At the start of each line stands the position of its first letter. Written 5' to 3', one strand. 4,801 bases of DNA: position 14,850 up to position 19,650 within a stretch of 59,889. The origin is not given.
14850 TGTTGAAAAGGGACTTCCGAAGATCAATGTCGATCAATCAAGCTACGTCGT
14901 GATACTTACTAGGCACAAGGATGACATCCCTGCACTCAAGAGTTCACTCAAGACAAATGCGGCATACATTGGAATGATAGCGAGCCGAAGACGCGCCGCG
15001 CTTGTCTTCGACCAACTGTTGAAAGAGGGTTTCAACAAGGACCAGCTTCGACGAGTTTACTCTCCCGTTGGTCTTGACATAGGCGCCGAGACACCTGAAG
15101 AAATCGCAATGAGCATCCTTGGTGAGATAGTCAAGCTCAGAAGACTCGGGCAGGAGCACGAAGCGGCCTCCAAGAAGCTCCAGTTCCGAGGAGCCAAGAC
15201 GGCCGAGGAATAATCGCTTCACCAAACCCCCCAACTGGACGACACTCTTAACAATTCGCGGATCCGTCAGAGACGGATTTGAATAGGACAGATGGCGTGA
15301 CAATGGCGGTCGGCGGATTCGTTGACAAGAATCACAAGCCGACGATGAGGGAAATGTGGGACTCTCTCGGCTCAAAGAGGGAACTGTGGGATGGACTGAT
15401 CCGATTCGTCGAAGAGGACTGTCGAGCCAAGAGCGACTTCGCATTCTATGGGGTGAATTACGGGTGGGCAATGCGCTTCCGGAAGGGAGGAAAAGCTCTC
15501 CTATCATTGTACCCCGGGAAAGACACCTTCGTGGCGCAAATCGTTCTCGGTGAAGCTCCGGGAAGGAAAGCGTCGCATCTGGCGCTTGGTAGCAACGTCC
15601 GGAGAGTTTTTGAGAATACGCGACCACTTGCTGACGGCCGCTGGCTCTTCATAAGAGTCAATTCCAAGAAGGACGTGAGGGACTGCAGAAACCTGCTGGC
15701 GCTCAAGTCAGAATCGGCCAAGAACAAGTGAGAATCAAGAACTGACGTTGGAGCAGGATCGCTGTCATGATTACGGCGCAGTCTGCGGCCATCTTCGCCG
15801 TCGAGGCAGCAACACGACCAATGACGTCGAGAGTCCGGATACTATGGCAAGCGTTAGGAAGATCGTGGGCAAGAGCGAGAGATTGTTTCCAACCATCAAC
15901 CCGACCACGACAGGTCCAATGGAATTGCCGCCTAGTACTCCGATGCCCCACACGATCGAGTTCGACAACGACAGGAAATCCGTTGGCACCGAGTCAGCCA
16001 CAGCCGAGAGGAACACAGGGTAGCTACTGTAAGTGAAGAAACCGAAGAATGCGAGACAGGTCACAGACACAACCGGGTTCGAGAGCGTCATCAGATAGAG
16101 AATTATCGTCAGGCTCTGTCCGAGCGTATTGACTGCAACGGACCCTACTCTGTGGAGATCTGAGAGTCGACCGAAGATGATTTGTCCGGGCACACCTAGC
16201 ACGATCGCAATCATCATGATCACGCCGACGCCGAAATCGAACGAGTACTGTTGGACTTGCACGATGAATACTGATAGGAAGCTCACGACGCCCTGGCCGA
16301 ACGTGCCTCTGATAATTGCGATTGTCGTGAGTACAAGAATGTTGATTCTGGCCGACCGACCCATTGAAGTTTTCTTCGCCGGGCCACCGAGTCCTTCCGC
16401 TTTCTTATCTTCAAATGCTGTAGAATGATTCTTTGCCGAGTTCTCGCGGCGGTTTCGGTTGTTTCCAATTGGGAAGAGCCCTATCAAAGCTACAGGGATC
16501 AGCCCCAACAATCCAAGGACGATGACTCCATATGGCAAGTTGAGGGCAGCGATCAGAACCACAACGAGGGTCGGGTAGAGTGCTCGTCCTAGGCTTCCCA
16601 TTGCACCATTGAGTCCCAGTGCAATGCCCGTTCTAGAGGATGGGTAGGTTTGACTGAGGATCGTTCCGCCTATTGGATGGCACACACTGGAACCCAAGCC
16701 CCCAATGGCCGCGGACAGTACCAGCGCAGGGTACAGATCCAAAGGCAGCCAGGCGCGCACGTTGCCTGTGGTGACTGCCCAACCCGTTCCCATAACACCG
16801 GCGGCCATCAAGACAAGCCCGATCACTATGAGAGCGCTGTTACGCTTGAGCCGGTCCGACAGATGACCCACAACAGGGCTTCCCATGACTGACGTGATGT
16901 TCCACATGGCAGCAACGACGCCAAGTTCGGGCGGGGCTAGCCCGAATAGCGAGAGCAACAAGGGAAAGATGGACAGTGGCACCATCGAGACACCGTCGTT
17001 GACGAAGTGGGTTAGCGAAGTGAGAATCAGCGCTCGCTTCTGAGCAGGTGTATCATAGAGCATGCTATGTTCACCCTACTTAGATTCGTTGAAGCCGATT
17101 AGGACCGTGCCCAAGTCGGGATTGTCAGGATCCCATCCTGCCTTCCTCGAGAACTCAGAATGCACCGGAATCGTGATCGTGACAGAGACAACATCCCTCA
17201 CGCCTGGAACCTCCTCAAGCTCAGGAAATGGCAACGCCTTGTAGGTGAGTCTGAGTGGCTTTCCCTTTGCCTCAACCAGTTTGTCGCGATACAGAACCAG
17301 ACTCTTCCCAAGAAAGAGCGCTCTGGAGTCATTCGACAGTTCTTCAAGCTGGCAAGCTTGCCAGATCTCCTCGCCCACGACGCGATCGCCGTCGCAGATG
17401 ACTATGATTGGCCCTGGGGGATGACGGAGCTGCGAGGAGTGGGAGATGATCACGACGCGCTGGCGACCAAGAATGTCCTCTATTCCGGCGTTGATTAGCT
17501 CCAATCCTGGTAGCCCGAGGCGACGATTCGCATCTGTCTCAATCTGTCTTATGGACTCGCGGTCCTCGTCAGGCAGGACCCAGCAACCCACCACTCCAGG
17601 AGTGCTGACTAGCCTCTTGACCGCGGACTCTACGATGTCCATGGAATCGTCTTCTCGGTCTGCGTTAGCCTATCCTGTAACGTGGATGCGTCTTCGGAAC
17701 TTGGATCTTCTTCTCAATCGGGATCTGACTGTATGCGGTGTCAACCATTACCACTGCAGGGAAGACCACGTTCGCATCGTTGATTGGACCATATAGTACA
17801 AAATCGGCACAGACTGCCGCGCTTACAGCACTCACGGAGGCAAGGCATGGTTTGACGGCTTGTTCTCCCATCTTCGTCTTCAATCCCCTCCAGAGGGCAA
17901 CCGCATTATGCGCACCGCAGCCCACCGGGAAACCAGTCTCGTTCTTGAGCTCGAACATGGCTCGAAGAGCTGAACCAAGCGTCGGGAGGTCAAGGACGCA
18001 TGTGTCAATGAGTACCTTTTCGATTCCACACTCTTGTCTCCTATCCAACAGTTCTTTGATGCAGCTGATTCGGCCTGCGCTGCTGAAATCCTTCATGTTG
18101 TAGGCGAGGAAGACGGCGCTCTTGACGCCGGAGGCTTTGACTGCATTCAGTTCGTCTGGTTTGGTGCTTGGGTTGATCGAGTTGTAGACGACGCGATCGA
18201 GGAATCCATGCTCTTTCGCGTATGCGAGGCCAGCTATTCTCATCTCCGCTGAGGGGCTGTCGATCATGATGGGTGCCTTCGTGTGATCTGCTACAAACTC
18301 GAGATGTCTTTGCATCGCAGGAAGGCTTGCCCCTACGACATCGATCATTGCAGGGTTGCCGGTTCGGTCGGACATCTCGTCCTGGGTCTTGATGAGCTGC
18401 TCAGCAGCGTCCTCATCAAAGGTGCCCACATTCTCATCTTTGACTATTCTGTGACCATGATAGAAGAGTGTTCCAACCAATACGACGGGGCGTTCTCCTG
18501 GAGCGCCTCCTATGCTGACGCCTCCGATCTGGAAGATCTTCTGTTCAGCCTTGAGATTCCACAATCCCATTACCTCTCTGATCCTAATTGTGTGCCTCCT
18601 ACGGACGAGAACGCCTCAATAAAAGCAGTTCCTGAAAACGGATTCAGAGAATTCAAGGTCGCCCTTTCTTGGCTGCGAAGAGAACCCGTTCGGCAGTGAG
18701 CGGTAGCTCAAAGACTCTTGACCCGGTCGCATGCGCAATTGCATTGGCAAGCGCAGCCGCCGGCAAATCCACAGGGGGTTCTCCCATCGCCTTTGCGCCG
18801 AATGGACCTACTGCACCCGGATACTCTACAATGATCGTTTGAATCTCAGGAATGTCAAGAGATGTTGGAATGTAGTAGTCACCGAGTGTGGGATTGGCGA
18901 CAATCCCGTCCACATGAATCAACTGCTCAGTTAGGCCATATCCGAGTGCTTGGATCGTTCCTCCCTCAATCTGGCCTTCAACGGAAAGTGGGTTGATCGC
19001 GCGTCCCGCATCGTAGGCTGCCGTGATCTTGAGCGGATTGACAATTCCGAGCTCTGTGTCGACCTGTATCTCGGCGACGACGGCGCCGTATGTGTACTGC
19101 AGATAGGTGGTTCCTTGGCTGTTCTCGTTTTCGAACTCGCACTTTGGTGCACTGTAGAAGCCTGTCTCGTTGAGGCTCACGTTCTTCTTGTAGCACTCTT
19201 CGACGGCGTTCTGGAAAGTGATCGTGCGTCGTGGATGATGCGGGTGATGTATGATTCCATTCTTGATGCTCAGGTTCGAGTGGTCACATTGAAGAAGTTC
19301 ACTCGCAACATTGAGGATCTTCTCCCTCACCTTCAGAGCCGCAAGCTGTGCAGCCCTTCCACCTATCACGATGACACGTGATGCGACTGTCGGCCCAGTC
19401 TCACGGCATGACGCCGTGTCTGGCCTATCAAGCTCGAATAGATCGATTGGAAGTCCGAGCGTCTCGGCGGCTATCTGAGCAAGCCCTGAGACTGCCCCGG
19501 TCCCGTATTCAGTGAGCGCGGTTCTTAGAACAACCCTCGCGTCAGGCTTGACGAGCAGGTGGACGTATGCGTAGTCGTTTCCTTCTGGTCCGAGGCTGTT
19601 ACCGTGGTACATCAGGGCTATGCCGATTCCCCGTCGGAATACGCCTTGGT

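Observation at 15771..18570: MtrH-like methyltransferase, an orphan 188-aa ORF and an MFS transporter appended to the hydroxylase array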

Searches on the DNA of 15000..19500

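Call 95: search_rna_families(source=window, start=15000, end=19500, threshold=evalue, max_evalue=1)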
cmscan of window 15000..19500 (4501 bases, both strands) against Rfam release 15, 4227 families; matches with E-value up to 1: 1.
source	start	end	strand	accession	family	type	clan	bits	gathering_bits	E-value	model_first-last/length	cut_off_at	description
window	16810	16880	-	RF02507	Atu_Ti3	Gene; sRNA;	-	20.5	50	0.64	1-89/89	no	Rhizobiales sRNA Atu_Ti3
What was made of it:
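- Tried and rejected: Rfam on 15000-19500: nothing credible (call 95).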
